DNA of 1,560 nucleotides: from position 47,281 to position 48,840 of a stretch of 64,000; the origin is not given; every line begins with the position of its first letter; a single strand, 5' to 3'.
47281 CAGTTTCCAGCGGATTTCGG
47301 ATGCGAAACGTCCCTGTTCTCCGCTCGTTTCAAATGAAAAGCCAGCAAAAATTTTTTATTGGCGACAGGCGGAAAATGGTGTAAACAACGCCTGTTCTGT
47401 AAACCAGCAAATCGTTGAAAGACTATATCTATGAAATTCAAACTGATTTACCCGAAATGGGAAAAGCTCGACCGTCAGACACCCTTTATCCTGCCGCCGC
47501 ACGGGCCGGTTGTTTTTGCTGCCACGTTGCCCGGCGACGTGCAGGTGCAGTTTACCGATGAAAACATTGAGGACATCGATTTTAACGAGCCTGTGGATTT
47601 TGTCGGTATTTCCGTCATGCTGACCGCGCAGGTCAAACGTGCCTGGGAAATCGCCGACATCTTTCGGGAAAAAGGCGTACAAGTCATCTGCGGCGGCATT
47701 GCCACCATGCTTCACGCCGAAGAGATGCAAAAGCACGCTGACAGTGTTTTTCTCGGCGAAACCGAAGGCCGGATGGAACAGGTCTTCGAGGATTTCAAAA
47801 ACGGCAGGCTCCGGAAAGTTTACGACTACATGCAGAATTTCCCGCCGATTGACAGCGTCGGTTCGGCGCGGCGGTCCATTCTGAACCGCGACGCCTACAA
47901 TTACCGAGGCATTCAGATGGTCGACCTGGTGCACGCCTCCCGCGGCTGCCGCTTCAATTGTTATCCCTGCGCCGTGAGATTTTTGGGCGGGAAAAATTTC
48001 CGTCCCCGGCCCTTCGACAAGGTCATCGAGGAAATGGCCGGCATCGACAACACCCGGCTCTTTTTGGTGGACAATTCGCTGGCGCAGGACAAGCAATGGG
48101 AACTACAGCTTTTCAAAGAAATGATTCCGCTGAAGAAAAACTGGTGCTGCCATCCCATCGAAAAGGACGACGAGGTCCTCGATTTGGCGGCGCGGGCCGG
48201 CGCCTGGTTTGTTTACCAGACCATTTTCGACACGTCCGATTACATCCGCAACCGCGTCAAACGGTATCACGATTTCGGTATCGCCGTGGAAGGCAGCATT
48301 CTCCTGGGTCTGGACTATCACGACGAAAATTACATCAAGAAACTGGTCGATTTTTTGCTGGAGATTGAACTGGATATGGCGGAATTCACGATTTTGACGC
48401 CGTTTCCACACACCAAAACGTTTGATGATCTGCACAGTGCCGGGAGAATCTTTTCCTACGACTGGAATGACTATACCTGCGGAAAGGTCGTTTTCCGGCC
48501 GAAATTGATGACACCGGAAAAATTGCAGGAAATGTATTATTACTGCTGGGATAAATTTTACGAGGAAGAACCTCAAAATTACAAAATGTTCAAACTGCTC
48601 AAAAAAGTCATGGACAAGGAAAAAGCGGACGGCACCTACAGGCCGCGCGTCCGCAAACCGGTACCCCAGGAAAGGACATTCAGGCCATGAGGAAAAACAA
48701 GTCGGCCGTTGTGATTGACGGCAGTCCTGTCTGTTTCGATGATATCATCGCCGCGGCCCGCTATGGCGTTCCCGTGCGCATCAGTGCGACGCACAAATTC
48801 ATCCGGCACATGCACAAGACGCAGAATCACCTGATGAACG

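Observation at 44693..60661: Aryl-polyene/flexirubin-like lipid cluster with non-canonical additions (two B12-radical SAM enzymes, FakA-N/DegV fusion, extra KAS III)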

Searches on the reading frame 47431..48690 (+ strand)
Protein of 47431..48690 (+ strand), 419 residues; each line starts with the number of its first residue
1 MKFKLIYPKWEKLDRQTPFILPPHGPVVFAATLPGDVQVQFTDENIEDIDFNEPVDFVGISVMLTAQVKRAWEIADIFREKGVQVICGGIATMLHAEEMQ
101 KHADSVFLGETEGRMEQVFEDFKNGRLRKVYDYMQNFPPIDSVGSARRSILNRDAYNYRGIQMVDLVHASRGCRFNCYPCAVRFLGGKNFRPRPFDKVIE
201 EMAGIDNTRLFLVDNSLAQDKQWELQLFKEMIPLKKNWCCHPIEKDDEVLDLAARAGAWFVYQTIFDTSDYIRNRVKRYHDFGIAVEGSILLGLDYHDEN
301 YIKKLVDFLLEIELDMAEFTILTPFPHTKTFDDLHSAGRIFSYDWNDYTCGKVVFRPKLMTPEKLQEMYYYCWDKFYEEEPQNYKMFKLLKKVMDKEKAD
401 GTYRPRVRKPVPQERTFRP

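Call 3: search_protein_families(library=pfam, proteins=[window:47431-48690:+])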
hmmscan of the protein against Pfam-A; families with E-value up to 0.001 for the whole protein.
window:47431-48690:+ (419 aa): 2 families
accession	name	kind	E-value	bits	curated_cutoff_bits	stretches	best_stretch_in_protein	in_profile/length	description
PF02310.24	B12-binding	-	1.2e-06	28.8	32.1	1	26-118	17-120/121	B12 binding domain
PF04055.27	Radical_SAM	-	0.00048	20.8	29.5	0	170-286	4-130/166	Radical SAM superfamily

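Call 11: search_protein_families(library=ncbifam, proteins=[window:47431-48690:+], max_evalue=0.00001)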
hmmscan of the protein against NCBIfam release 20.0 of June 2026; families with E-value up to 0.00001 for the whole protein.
window:47431-48690:+ (419 aa): 7 families
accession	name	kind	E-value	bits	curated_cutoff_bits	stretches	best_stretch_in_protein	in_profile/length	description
TIGR04013.1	B12_SAM_MJ_1487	hypoth_equivalog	1.1e-13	50.8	251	1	42-203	31-190/382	TIGR04013 family B12-binding domain/radical SAM domain-containing protein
TIGR04072.2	rSAM_ladder_B12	equivalog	3.8e-13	48.9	360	1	68-257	83-281/443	lipid biosynthesis B12-binding/radical SAM protein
TIGR03471.1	HpnJ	equivalog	6.6e-12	45.1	577.6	1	167-345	200-398/472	hopanoid biosynthesis associated radical SAM protein HpnJ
TIGR04367.1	HpnR_B12_rSAM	equivalog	7.2e-10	38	650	1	36-216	43-238/490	hopanoid C-3 methylase HpnR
TIGR02026.1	BchE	equivalog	4.4e-09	35.7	481.35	1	148-376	177-427/497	magnesium-protoporphyrin IX monomethyl ester anaerobic oxidative cyclase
NF038361.1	rSAM_Sden_1168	equivalog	6.5e-08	31.6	575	0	159-240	278-361/560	Sden_1168 family B12-binding radical SAM P-methyltransferase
TIGR04014.1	B12_SAM_MJ_0865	equivalog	1.5e-07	30.5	360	0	62-203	46-199/434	methyl-coenzyme M reductase glutamine C-methyltransferase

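Call 16: search_solved_structures(query=window:47431-48690:+, max_evalue=0.01)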
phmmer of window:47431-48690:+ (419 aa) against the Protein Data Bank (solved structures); distinct sequences matched with E-value up to 0.01: 0.

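Call 21: find_homologous_proteins(query=window:47431-48690:+, max_evalue=1e-10)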
Query window:47431-48690:+ (419 aa): 6165 proteins with E <= 1e-10 among 8000 candidates; the best 120 are listed.
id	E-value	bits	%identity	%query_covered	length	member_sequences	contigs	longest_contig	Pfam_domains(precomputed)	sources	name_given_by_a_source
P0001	8.2e-270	913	91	100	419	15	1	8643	PF02310.25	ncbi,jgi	jgi:radical SAM superfamily enzyme YgiQ (UPF0313 family)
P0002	3.6e-253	858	86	100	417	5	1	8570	PF02310.25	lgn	-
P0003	2.2e-252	856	85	100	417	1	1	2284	PF02310.25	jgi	-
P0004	2.0e-251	853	86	98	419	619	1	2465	PF02310.25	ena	-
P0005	1.6e-250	850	84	100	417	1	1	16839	PF04055.28,PF02310.25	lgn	-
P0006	9.9e-249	844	84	99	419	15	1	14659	PF02310.25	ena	-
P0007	3.7e-248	842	84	98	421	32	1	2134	PF02310.25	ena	-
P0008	3.9e-248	842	84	99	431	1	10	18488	PF02310.25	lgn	-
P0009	4.9e-248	841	83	100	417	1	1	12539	PF02310.25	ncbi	-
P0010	1.3e-247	840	82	100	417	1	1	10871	PF02310.25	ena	-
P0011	3.2e-247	839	83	100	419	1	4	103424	PF02310.25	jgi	-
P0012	5.3e-247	838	82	100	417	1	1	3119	PF02310.25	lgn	-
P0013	3.1e-246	835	82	100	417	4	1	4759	PF04055.28,PF02310.25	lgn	-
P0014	3.4e-246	835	82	100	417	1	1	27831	PF02310.25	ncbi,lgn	ncbi:MAG: cobalamin-dependent protein [Smithella sp.]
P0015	9.9e-243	824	81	100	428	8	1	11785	PF02310.25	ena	-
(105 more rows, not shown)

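Call 71: predict_structure(alignment_id=A1)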
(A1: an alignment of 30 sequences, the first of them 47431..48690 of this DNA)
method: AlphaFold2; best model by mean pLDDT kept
length: 419 residues; sequences in the alignment: 30
mean_pLDDT: 64.0   pTM: 0.67
mean pLDDT of the five models: 64.0, 60.4, 57.5, 55.9, 51.1
residues with pLDDT >= 90: 63; 70-90: 65; 50-70: 192; < 50: 99
segments of 3 or more residues with pLDDT < 50: 141-144, 159-192, 207-219, 237-242, 263-268, 294-296, 380-383, 385-390, 401-419
pLDDT, mean of each block of 10 residues (from residue 1): 91 58 69 85 90 95 84 96 91 82 85 77 93 62 58 65 37 34 35 58 52 43 66 55 60 62 50 65 62 52 65 66 57 60 61 69 60 50 48 56 44 41
secondary structure, 60 per line:
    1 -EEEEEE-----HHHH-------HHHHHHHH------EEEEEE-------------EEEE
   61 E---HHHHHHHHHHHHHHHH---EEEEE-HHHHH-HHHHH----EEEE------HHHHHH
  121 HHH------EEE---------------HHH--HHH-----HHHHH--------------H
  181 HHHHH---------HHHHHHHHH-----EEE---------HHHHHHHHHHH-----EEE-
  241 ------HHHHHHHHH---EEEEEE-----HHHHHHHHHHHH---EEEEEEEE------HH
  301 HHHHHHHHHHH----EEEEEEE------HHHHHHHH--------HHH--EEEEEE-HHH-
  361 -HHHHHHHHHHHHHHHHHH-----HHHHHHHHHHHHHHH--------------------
elements in order: E2-7 H13-16 H24-31 E38-43 E57-61 H65-80 E84-88 H90-94 H96-100 E105-108 H115-123 E130-132 H161-165 H180-185 H195-203 E209-211 H221-231 E237-239 H247-255 E259-264 H270-281 E285-292 H299-311 E316-322 H329-336 E350-355 H362-379 H385-399

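Call 74: fold_search(model_id=the predicted structure, library=pdb)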
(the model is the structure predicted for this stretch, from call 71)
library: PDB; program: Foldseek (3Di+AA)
matches with E <= 10: 1490; with E <= 0.001: 4
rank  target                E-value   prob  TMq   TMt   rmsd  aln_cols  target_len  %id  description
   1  9ccb                  2.0e-08  1.00  0.43  0.43   7.8       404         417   16  X-ray crystal structure of methyl-coenzyme M reductase glutamine methylase (MgmA) from Methanothermobacter marburgensis  (released 2025-01-01)
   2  9a6d_A                2.1e-06  1.00  0.43  0.41   9.7       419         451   12  Integrative model of MTAB-YVFG by crosslinking MS and deep learning (released 2024-09-18)
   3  9n1c                  1.0e-05  1.00  0.48  0.35   8.9       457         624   12  Crystal structure of CysS from Corallococcus sp. CA054B with 5'-deoxyadenosine, methionine, and pantetheinylated 3-ethox (released 2026-01-28)
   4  7mjz                  1.1e-04  1.00  0.42  0.40   8.3       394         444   13  The structure of MiaB with pentasulfide bridge (released 2021-09-15)
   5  4jc0_B                2.0e-03  0.99  0.40  0.40   7.6       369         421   13  Crystal structure of Thermotoga maritima holo RimO in complex with pentasulfide, Northeast Structural Genomics Consort (released 2013-04-10)
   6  9ou5_B                2.2e-03  0.84  0.21  0.26  15.7       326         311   12  Crystal Structure of Salmonella FraB Deglycase, Crystal Form 3 (released 2025-08-06)
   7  2aml_B                2.2e-03  0.77  0.20  0.23  16.6       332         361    9  Crystal structure of Lmo0035 protein (46906266) from LISTERIA MONOCYTOGENES 4b F2365 at 1.50 A resolution (released 2005-10-18)
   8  9otl_D                4.4e-03  0.60  0.19  0.24  16.1       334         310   11  Crystal Structure of Salmonella FraB Deglycase, Crystal Form 1 (released 2025-08-06)
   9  4jc0_A                5.2e-03  0.98  0.42  0.41   8.3       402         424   14  Crystal structure of Thermotoga maritima holo RimO in complex with pentasulfide, Northeast Structural Genomics Consort (released 2013-04-10)
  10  3ivs_A                5.9e-03  0.72  0.19  0.21  15.1       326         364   10  Homocitrate Synthase Lys4 (released 2009-09-22)
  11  2aml_A                6.6e-03  0.60  0.20  0.23  16.6       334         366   10  Crystal structure of Lmo0035 protein (46906266) from LISTERIA MONOCYTOGENES 4b F2365 at 1.50 A resolution (released 2005-10-18)
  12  3mi3_B                7.9e-03  0.60  0.18  0.20  15.1       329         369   10  Homocitrate Synthase Lys4 bound to Lysine (released 2010-04-28)
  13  3ivs_B                8.4e-03  0.69  0.19  0.21  15.1       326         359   10  Homocitrate Synthase Lys4 (released 2009-09-22)
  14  9otl_B                8.9e-03  0.66  0.21  0.25  15.8       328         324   12  Crystal Structure of Salmonella FraB Deglycase, Crystal Form 1 (released 2025-08-06)
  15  3c4q_B                8.9e-03  0.38  0.21  0.22  18.0       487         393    8  Structure of the retaining glycosyltransferase MshA : The first step in mycothiol biosynthesis. Organism : Corynebacte (released 2008-04-01)
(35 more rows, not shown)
